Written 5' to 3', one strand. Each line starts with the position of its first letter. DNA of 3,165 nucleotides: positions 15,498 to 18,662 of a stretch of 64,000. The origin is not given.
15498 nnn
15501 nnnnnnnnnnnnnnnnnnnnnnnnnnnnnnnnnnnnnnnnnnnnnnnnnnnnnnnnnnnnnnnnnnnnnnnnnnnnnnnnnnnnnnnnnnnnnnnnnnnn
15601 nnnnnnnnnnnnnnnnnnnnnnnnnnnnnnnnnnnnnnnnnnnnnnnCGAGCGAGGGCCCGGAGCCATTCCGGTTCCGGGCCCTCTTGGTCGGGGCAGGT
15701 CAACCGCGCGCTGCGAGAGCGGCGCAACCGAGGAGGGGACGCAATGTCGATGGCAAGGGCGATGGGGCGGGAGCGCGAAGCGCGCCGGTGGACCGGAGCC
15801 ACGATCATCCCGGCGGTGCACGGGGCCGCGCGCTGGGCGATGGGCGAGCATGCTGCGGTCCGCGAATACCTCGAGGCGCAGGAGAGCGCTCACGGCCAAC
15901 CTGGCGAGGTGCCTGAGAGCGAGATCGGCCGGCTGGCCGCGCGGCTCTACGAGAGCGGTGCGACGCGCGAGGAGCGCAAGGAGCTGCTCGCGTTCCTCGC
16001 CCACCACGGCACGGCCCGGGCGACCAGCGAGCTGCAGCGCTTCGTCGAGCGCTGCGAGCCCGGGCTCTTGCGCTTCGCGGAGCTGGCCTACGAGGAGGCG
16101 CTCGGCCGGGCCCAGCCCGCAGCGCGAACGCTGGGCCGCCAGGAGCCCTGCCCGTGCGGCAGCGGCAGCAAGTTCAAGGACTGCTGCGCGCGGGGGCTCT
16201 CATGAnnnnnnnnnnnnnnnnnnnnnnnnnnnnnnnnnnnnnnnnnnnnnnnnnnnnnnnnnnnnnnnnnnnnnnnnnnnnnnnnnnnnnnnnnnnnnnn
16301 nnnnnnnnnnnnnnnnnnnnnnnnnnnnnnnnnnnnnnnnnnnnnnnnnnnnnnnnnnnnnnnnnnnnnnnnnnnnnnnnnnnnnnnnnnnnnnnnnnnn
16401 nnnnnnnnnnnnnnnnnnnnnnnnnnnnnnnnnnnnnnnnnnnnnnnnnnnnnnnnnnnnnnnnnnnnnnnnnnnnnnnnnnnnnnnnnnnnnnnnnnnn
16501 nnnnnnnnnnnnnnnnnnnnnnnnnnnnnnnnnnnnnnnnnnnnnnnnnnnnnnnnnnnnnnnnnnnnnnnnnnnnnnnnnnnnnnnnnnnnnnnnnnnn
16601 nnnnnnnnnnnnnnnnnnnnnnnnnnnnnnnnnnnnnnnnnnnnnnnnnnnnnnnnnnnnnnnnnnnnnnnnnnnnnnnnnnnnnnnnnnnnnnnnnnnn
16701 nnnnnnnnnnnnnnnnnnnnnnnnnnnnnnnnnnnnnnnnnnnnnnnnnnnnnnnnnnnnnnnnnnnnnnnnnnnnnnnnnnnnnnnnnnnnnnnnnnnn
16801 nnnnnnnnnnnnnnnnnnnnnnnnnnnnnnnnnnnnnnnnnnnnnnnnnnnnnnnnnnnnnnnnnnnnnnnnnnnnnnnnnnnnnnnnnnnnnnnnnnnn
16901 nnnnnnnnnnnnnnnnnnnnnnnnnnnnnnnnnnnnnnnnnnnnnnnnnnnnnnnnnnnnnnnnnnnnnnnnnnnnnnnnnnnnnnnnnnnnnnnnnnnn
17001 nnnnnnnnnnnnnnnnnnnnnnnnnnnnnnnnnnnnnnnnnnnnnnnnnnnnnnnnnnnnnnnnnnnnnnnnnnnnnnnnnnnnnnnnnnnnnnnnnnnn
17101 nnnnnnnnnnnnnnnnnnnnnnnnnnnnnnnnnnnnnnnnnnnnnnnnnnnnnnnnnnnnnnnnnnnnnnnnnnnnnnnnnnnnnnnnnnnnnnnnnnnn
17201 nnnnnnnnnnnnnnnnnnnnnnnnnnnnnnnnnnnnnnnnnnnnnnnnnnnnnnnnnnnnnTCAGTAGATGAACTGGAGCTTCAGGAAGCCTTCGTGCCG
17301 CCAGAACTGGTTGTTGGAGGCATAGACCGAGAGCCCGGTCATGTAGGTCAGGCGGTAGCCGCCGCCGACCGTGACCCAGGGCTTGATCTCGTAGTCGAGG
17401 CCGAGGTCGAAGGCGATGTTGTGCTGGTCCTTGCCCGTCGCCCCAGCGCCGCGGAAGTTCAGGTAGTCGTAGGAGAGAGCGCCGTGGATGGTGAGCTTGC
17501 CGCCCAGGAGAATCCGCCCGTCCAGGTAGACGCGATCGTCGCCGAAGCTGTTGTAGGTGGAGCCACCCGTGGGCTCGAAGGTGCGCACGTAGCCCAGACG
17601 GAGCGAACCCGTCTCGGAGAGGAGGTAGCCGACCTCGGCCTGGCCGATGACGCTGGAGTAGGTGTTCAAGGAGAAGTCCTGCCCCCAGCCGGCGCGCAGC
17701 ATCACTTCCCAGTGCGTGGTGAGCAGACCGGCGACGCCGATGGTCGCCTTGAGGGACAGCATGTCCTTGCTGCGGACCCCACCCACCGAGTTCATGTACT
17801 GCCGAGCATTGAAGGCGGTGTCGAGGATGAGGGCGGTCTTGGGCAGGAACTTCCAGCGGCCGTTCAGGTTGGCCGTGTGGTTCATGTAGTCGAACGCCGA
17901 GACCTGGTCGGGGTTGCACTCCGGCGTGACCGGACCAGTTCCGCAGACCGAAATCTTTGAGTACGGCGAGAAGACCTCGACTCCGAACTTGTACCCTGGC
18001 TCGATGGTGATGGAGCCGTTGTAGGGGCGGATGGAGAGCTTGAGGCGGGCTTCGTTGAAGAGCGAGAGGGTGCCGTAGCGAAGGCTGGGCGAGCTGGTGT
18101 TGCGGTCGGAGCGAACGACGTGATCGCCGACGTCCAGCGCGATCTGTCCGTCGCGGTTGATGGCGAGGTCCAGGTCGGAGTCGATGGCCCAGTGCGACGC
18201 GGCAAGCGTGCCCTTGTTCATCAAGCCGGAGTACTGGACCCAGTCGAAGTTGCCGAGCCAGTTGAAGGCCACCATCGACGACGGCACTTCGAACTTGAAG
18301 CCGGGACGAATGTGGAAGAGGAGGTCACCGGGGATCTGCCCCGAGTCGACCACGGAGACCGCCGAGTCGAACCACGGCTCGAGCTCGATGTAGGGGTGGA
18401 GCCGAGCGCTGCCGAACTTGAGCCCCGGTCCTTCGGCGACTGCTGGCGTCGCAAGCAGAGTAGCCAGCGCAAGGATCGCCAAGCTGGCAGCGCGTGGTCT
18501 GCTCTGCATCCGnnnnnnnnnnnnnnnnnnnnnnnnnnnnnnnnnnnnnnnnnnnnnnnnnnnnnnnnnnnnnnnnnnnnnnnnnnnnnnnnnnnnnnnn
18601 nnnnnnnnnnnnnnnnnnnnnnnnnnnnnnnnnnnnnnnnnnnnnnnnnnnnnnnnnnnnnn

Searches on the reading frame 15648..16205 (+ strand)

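Call 50: search_protein_families(library=pfam, max_evalue=0.00001, proteins=[window:15648-16205:+])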
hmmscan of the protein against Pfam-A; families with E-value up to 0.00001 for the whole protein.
window:15648-16205:+ (185 aa): 1 family
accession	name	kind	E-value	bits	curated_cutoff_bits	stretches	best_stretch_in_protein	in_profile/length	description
PF02810.21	SEC-C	-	4.1e-08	33.4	20.4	1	164-182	1-19/19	SEC-C motif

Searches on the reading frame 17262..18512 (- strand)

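Call 36: search_protein_families(library=pfam, max_evalue=0.001, proteins=[window:17262-18512:-])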
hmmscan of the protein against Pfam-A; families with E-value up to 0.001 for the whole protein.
window:17262-18512:- (416 aa): 0 families

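Call 55: search_protein_families(library=ncbifam, max_evalue=0.01, proteins=[window:17262-18512:-])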
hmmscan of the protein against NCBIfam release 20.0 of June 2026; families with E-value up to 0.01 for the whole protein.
window:17262-18512:- (416 aa): 1 family
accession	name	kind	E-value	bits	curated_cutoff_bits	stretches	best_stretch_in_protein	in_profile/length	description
TIGR03014.2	EpsL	equivalog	0.00094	18.3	275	0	278-385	246-357/385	XrtB/PEP-CTERM-associated polysaccharide biosynthesis outer membrane protein EpsL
